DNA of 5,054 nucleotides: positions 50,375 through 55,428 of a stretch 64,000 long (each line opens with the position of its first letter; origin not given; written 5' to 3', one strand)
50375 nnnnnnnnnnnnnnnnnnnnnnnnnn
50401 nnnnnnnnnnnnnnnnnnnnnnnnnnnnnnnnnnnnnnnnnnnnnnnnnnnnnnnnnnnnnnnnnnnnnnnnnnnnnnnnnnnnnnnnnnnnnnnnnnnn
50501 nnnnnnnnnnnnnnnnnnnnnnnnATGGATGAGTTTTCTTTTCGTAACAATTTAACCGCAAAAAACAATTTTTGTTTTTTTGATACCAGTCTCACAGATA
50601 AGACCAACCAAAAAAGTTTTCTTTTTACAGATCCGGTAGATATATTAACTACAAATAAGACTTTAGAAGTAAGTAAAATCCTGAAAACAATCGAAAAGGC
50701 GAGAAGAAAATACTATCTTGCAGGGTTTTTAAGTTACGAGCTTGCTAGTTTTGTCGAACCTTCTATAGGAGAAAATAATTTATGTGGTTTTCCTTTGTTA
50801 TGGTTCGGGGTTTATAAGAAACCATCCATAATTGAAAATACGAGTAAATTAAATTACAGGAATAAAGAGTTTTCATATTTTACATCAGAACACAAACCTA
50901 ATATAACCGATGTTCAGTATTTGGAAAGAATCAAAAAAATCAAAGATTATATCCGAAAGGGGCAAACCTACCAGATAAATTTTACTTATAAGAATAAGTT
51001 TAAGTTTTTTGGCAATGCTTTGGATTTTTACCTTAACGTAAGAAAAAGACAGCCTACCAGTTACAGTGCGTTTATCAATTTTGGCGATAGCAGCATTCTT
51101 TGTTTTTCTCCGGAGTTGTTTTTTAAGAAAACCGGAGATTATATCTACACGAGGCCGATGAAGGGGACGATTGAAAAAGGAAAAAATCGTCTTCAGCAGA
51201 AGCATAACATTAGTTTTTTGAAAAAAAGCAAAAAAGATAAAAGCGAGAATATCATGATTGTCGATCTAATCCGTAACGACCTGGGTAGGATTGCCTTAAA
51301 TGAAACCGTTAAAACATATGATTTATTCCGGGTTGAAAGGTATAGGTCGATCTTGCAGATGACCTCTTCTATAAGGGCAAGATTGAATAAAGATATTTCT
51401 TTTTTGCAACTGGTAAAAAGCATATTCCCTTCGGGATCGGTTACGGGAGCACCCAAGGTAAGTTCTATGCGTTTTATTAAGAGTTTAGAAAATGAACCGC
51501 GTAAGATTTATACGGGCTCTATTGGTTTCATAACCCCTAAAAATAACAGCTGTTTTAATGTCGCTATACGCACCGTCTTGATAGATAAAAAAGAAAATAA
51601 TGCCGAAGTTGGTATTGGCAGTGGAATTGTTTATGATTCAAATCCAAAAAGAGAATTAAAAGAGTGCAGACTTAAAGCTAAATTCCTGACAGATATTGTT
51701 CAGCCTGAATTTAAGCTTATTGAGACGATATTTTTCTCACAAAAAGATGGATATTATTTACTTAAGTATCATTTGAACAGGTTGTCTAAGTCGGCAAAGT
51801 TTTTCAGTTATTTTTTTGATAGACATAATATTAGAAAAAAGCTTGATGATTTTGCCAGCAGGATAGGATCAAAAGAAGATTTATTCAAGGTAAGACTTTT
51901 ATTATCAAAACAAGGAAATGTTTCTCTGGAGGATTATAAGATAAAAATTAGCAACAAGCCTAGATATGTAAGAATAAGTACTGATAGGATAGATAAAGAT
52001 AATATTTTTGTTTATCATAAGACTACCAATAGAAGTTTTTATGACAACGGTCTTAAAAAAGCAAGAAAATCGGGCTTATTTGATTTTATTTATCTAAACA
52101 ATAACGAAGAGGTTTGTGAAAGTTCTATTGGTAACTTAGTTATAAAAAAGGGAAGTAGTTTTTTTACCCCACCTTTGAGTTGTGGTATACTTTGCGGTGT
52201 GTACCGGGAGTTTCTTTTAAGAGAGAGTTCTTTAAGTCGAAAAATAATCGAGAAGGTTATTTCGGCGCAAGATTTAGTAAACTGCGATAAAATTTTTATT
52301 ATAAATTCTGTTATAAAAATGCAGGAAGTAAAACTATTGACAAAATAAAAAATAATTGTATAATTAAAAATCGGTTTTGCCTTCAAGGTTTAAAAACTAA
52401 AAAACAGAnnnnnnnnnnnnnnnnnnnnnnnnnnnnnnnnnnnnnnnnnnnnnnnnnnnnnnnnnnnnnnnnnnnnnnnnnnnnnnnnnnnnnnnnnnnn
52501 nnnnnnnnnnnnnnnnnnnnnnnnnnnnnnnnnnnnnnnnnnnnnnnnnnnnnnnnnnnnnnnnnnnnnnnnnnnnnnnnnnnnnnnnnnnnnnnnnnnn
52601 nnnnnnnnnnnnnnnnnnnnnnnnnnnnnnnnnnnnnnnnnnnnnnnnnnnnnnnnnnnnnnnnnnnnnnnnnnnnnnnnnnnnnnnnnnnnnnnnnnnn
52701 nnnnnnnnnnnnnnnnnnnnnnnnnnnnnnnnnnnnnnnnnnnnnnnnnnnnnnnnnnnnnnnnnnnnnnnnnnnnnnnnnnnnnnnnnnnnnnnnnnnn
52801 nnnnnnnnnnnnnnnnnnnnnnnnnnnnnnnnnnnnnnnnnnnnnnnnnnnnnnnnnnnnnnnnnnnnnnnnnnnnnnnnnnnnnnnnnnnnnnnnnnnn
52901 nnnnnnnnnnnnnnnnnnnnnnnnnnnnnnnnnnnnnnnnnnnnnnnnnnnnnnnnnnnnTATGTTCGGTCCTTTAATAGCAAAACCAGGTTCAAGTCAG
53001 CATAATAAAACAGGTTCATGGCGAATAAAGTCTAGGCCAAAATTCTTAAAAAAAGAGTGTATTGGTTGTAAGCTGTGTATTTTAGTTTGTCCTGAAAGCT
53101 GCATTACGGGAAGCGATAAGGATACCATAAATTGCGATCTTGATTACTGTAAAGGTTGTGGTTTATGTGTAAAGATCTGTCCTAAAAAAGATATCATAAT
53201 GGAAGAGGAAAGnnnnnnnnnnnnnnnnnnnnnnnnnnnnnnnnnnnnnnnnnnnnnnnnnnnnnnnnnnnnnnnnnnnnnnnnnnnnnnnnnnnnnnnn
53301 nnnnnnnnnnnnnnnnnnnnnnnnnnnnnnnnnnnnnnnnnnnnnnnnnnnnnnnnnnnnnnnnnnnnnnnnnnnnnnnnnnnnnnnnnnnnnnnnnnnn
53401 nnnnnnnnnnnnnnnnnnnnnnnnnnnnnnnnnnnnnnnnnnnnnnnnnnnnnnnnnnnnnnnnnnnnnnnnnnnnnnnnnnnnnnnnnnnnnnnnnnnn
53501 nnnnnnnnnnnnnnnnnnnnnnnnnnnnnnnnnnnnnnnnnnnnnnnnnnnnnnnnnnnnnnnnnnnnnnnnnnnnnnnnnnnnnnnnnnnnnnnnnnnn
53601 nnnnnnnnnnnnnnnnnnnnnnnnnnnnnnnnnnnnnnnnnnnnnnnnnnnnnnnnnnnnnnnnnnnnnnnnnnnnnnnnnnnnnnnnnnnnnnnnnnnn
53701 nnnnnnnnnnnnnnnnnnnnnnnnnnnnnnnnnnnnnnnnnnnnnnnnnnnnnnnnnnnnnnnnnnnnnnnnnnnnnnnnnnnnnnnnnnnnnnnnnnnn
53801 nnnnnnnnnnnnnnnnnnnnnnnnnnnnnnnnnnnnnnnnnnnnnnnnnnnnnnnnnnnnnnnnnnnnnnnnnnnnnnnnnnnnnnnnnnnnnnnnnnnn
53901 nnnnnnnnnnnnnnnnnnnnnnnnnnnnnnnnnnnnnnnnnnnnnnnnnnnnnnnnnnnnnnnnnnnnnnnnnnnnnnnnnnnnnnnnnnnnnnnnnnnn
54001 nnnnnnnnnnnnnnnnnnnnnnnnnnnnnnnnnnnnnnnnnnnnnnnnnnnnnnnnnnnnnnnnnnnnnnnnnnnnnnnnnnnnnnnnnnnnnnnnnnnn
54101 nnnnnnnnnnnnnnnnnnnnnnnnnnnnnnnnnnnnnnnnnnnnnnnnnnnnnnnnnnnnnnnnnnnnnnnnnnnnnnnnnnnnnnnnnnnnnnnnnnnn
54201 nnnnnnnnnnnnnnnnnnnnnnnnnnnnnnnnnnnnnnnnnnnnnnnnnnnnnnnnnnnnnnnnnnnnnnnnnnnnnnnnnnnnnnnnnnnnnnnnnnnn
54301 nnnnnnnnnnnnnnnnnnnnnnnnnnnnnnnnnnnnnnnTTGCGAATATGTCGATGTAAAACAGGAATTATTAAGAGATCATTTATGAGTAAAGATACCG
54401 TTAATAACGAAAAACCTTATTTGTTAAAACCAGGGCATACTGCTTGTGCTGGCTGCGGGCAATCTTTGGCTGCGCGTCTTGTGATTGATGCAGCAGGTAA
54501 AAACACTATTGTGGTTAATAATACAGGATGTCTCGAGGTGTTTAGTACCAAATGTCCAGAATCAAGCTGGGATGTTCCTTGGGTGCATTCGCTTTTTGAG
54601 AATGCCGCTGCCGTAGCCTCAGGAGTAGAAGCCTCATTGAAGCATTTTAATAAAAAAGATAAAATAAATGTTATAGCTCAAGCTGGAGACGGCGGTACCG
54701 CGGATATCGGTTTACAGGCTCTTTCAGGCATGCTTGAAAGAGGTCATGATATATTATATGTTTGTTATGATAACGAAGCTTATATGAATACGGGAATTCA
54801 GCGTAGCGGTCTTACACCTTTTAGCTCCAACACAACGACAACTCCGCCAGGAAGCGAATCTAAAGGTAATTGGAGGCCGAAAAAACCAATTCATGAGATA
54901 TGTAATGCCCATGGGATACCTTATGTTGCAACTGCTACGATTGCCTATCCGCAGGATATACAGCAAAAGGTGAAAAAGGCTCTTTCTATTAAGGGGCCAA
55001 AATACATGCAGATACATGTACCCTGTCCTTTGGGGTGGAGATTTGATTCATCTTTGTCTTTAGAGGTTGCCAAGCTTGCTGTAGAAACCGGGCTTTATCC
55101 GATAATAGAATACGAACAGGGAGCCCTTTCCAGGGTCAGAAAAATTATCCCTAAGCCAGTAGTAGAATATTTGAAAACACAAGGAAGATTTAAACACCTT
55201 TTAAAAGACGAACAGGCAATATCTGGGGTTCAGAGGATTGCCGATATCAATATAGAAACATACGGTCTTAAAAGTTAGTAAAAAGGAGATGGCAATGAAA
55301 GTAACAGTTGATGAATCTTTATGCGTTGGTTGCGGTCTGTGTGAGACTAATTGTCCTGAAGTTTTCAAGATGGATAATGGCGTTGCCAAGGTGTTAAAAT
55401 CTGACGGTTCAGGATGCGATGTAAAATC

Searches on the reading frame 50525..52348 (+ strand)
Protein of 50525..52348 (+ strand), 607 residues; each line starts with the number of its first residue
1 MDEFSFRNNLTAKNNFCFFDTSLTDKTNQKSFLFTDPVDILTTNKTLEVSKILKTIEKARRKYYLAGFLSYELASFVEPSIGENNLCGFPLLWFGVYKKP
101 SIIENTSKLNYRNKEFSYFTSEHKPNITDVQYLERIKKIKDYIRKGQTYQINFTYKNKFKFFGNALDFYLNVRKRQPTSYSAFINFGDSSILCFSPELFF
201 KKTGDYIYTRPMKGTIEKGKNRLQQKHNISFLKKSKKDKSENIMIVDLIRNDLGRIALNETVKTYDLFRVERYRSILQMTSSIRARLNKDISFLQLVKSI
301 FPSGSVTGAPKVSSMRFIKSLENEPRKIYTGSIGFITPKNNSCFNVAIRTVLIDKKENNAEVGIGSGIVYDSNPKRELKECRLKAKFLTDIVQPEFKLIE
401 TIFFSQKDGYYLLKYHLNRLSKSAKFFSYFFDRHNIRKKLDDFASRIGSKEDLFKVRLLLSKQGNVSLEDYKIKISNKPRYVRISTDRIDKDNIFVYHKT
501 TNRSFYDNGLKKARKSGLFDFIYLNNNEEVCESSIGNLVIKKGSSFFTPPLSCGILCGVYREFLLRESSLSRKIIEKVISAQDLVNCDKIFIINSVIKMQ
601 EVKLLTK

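Call 23: search_protein_families(library=pfam, proteins=[window:50525-52348:+], max_evalue=0.00001)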
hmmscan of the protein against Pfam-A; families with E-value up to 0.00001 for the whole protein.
window:50525-52348:+ (607 aa): 2 families
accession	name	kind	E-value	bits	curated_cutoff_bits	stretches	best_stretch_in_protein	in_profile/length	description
PF00425.24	Chorismate_bind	-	4e-81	272.8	27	1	131-384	4-257/257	chorismate binding enzyme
PF01063.24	Aminotran_4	-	1.3e-37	130.2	28.5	1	398-603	2-221/223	Amino-transferase class IV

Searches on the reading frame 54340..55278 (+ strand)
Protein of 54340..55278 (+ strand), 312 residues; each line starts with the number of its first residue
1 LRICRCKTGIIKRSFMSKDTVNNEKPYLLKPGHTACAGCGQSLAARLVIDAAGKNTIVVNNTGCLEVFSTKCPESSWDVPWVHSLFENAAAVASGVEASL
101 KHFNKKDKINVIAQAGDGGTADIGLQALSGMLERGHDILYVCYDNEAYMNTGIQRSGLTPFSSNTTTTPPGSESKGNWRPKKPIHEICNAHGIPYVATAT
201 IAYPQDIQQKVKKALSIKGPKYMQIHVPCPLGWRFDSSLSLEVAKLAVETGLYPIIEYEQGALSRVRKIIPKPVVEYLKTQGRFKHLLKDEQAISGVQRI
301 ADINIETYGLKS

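Call 23: search_protein_families(library=pfam, proteins=[window:54340-55278:+], max_evalue=0.00001)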
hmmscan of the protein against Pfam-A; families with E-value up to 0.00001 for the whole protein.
window:54340-55278:+ (312 aa): 1 family
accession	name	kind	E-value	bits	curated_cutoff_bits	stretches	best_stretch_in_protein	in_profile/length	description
PF02775.26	TPP_enzyme_C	-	1.9e-21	76.8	21.9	1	62-223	2-149/151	Thiamine pyrophosphate enzyme, C-terminal TPP binding domain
